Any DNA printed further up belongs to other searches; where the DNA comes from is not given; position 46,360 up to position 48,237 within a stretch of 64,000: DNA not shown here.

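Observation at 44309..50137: Reduced cell-wall cluster with a D-aminoacylase-family amidohydrolase in the murD slot between mraY and ftsW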

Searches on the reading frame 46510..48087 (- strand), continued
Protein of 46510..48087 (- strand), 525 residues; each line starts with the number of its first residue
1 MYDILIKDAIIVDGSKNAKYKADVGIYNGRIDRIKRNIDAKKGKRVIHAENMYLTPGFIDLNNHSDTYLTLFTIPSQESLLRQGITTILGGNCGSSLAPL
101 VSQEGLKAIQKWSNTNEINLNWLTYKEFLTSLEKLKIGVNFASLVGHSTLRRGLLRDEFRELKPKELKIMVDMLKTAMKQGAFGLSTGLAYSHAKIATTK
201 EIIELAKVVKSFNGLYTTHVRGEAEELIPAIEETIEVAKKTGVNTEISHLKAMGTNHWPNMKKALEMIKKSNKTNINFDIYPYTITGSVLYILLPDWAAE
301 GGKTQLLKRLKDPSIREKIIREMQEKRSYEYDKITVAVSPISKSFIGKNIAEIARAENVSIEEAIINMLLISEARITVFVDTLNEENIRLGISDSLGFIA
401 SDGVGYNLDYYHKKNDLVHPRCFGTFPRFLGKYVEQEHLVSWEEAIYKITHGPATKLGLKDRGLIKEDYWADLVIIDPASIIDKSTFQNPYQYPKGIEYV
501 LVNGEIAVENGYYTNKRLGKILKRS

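Call 20: find_related_loci(query=A1, collection=genome_contigs, flank=10000)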
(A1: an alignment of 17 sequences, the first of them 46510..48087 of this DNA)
Query A1 (525 aa) in genome_contigs; peptide patterns used: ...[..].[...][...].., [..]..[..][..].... (x = any residue, [..] = any of these).
600 stretches matched a pattern (row limit reached: there are more); 432 encode a relative of the query (tblastn E <= 1e-3); the best 80 are kept; 80 distinct loci.
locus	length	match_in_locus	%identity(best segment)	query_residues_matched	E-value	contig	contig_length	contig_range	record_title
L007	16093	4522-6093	52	1-525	0e+0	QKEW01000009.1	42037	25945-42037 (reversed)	MAG: bacterium isolate SZUA-486 scaffold_1616, whole genome shotgun sequence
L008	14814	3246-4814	48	1-524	9e-177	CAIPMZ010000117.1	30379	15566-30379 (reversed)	uncultured bacterium isolate Ja1_bin-0683 genome assembly, contig: bin-0683:117/145, whole genome shotgun sequence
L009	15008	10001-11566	50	1-522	2e-175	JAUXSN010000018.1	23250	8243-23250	MAG: Candidatus Moraniibacteriota bacterium isolate C12_metabat.bin.94 C12_k141_663087, whole genome shotgun sequence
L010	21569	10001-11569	48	1-524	2e-175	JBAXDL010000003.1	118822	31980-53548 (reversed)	MAG: bacterium isolate ELA218 MAG218_3, whole genome shotgun sequence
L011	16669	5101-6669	48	1-524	1e-168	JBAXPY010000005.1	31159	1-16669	MAG: Candidatus Moraniibacteriota bacterium isolate ELA543 MAG543_5, whole genome shotgun sequence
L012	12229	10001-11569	47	1-524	1e-168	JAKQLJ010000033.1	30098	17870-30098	MAG: bacterium isolate USDV_maxbin.175 k141_322431, whole genome shotgun sequence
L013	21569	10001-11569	47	1-524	1e-168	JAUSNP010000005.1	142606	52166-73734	MAG: Candidatus Moraniibacteriota bacterium isolate E19_metabat.bin.91 E19_k141_499440, whole genome shotgun sequence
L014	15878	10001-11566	47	1-522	4e-166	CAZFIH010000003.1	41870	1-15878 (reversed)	MAG TPA_asm: uncultured Bdellovibrionales bacterium isolate SRP141376_co2_5 genome assembly, contig: NODE_2133_length_41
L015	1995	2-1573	47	1-525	3e-175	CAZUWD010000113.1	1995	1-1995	MAG TPA_asm: uncultured Bdellovibrionales bacterium isolate SRP257756_co1_220 genome assembly, contig: NODE_57980_length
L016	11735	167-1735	45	1-524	3e-159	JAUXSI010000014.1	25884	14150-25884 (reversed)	MAG: Candidatus Moraniibacteriota bacterium isolate C12_metabat.bin.56 C12_k141_652902, whole genome shotgun sequence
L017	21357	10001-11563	45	1-522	5e-159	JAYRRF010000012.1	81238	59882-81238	MAG: Candidatus Moraniibacteriota bacterium isolate XM1_ASGE3bin.23 k141_354524, whole genome shotgun sequence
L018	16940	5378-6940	46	1-522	5e-159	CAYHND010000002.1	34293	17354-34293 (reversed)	MAG TPA_asm: uncultured Bdellovibrionales bacterium isolate ERP119705_co13_526 genome assembly, contig: NODE_1555_length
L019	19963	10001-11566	45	1-524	2e-158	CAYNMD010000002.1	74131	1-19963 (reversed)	MAG TPA_asm: uncultured Bdellovibrionales bacterium isolate SRP135725_co1_638 genome assembly, contig: NODE_222_length_7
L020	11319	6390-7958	44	1-524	4e-158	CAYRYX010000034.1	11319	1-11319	MAG TPA_asm: uncultured Bdellovibrionales bacterium isolate binchicken_co245_258 genome assembly, contig: NODE_6752_leng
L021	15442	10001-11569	44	1-524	4e-158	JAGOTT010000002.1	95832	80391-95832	MAG: Candidatus Moraniibacteriota bacterium isolate Gw_Eff_bin_440 Gw_Eff_281_length_95832_cov_5.717549, whole genome sh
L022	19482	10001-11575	46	1-524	2e-166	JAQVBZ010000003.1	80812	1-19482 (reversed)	MAG: Candidatus Paceibacterota bacterium isolate STD2_77 NODE_964_length_80812_cov_5.665539_Sandtown_D2, whole genome sh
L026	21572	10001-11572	46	1-524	1e-153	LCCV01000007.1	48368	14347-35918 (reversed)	MAG: Parcubacteria group bacterium GW2011_GWA2_42_14 UV01_C0007, whole genome shotgun sequence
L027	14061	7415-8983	43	1-524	2e-152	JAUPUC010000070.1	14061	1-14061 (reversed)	MAG: Patescibacteria group bacterium isolate erpe_2018_sw_6hr_WHONDRS-SW48-000087_B_bin.65 scaffold_1057159, whole genom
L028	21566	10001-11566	45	2-525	4e-152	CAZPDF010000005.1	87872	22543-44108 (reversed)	MAG TPA_asm: uncultured Candidatus Saccharibacteria bacterium isolate SRP178908_co1_311 genome assembly, contig: NODE_11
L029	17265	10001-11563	43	1-522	6e-149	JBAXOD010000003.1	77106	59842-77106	MAG: Candidatus Moraniibacteriota bacterium isolate ELA496 MAG496_3, whole genome shotgun sequence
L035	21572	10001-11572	41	1-523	2e-132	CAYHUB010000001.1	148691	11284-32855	MAG TPA_asm: uncultured Candidatus Saccharibacteria bacterium isolate ERP119705_co16_321 genome assembly, contig: NODE_3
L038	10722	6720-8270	46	3-522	3e-144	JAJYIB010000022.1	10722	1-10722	MAG: bacterium isolate DBS2-1.bin105 NODE_11847_length_10722_cov_1.452666, whole genome shotgun sequence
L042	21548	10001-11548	38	2-524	4e-113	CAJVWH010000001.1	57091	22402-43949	TPA_asm: uncultured bacterium isolate DRR093004_bin.40_MetaBAT_v2.12.1_MAG genome assembly, contig: NODE_297_length_5709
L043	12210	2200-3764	48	1-524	1e-145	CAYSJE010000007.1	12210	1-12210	MAG TPA_asm: uncultured Candidatus Saccharibacteria bacterium isolate binchicken_co122_203 genome assembly, contig: NODE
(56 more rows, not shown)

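Call 25: find_encoding_contigs(protein=window:46510-48087:-, flank=10000, max_places=3)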
Protein window:46510-48087:- (525 aa): 3 contigs read that carry it; 1 place shown.
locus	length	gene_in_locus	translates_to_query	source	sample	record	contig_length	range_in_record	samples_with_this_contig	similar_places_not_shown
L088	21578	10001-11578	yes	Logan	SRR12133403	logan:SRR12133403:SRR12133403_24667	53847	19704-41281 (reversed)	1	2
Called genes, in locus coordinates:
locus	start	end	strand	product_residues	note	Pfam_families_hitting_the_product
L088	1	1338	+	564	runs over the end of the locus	PF00587:tRNA-synt_2b, PF04073:tRNA_edit, PF03129:HGTP_anticodon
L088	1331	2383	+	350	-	PF06277:EutA (faint), PF06723:MreB_Mbl, PF00022:Actin (faint), PF00012:HSP70, PF11104:PilM_2 (faint), PF14450:FtsA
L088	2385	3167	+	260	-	PF04085:MreC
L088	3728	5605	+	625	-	PF03717:PBP_dimer, PF00905:Transpeptidase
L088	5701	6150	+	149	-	PF03449:GreA_GreB_N, PF01272:GreA_GreB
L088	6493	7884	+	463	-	PF01336:tRNA_anti-codon, PF00152:tRNA-synt_2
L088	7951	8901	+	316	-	PF00768:Peptidase_S11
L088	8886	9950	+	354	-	PF00953:Glycos_transf_4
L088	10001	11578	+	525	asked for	PF07969:Amidohydro_3 (weak), PF01979:Amidohydro_1 (faint), PF07969:Amidohydro_3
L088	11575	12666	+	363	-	PF01098:FTSW_RODA_SPOVE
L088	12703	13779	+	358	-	PF03033:Glyco_transf_28, PF04101:Glyco_tran_28_C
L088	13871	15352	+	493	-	PF00749:tRNA-synt_1c, PF19269:Anticodon_2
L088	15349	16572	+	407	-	PF01551:Peptidase_M23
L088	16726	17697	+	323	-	PF13495:Phage_int_SAM_4 (faint), PF02899:Phage_int_SAM_1, PF00589:Phage_integrase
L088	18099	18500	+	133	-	-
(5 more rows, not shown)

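Call 29: find_homologous_proteins(query=L035:20368-21570:+, max_evalue=1e-30)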
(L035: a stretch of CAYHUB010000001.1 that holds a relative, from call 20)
Query L035:20368-21570:+ (401 aa): 7273 proteins with E <= 1e-30 among 8000 candidates; the best 120 are listed.
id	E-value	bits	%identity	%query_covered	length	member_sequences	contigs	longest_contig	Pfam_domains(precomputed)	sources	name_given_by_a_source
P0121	3.2e-237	805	91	100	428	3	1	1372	PF02875.27,PF08245.19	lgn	-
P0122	3.5e-232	788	90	100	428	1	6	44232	PF02875.27,PF08245.19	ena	-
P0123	2.3e-218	743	83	100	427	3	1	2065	PF02875.27,PF08245.19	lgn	-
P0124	7.7e-215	731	81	100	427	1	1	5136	PF02875.27,PF08245.19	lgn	-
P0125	1.6e-213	727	81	100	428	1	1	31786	PF02875.27,PF08245.19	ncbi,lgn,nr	ncbi:UDP-N-acetylmuramoyl-tripeptide--D-alanyl-D-alanine ligase [Candidatus Azambacteria bacterium]|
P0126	6.3e-213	725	82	100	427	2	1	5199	PF02875.27,PF08245.19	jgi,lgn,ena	-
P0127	1.2e-210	717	79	100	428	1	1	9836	PF02875.27,PF08245.19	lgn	-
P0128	5.0e-210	715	80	100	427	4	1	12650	PF02875.27,PF08245.19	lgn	-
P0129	8.5e-209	711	80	100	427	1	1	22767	PF02875.27,PF08245.19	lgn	-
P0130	2.6e-208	709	80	100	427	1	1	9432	PF02875.27,PF08245.19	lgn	-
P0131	1.1e-206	704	79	100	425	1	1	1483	PF02875.27,PF08245.19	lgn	-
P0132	2.0e-202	690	78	100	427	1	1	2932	PF02875.27,PF08245.19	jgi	-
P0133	4.9e-198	676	78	97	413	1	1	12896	PF02875.27,PF08245.19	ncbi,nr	ncbi:MAG: UDP-N-acetylmuramoyl-tripeptide--D-alanyl-D-alanine ligase [Candidatus Azambacteria bacter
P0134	2.5e-165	568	62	100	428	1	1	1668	PF02875.27,PF08245.19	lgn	-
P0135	6.3e-163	560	64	100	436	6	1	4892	PF02875.27,PF08245.19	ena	-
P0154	1.3e-139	483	56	100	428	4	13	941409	PF02875.27,PF08245.19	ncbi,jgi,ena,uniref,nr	ncbi:hypothetical protein A3C91_03540 [Candidatus Azambacteria bacterium RIFCSPHIGHO2_02_FULL_52_12]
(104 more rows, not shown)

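Call 30: find_encoding_contigs(protein=P0154, flank=10000, max_places=1)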
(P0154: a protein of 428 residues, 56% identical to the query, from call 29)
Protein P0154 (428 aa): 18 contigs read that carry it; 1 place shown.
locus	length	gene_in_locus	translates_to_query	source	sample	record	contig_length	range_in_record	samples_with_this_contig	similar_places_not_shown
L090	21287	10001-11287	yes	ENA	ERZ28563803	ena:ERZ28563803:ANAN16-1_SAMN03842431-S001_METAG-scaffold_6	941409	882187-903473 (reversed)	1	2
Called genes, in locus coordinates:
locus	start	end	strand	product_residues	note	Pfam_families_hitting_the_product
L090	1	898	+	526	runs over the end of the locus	PF07969:Amidohydro_3, PF01979:Amidohydro_1 (faint)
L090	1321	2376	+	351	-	PF01098:FTSW_RODA_SPOVE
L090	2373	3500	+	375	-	PF03033:Glyco_transf_28, PF04101:Glyco_tran_28_C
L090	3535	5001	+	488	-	PF00749:tRNA-synt_1c, PF19269:Anticodon_2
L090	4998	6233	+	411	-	PF01551:Peptidase_M23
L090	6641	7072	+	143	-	PF02381:MraZ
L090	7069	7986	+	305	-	PF01795:Methyltransf_5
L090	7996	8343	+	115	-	-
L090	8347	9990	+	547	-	PF03717:PBP_dimer, PF00905:Transpeptidase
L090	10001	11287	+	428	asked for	PF08245:Mur_ligase_M, PF02875:Mur_ligase_C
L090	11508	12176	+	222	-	-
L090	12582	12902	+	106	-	PF00829:Ribosomal_L21p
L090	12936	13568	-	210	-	PF21176:RecR_HhH, PF01751:Toprim, PF13662:Toprim_4, PF21175:RecR_C (weak)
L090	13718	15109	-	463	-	PF00772:DnaB, PF03796:DnaB_C, PF13481:AAA_25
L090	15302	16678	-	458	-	PF01406:tRNA-synt_1e, PF01921:tRNA-synt_1f (faint), PF09334:tRNA-synt_1g, PF00133:tRNA-synt_1 (weak), PF09334:tRNA-synt_1g (weak), PF09190:DALR_2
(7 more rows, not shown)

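Call 31: find_encoding_contigs(protein=P0122, flank=10000, max_places=1)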
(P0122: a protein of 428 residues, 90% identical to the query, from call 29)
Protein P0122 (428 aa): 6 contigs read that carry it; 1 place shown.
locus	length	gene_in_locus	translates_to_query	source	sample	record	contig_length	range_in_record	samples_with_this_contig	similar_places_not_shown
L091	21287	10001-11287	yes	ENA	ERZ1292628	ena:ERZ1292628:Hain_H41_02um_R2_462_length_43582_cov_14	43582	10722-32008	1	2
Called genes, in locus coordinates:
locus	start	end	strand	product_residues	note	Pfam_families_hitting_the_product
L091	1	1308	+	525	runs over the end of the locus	PF07969:Amidohydro_3 (weak), PF01979:Amidohydro_1 (weak), PF07969:Amidohydro_3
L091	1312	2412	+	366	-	PF01098:FTSW_RODA_SPOVE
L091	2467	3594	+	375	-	PF03033:Glyco_transf_28, PF04101:Glyco_tran_28_C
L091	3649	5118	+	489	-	PF00749:tRNA-synt_1c, PF19269:Anticodon_2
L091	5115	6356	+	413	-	PF01551:Peptidase_M23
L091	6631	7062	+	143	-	PF02381:MraZ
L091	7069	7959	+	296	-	PF01795:Methyltransf_5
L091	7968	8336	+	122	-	-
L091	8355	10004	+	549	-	PF03717:PBP_dimer, PF00905:Transpeptidase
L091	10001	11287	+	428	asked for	PF08245:Mur_ligase_M, PF02875:Mur_ligase_C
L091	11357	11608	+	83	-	-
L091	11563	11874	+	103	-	PF00829:Ribosomal_L21p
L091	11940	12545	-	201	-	PF21176:RecR_HhH, PF01751:Toprim (weak), PF13662:Toprim_4, PF21175:RecR_C (weak)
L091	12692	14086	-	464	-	PF00772:DnaB, PF13481:AAA_25, PF03796:DnaB_C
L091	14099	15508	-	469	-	PF01406:tRNA-synt_1e, PF01921:tRNA-synt_1f (faint), PF09334:tRNA-synt_1g, PF00133:tRNA-synt_1 (weak), PF09334:tRNA-synt_1g (weak), PF09190:DALR_2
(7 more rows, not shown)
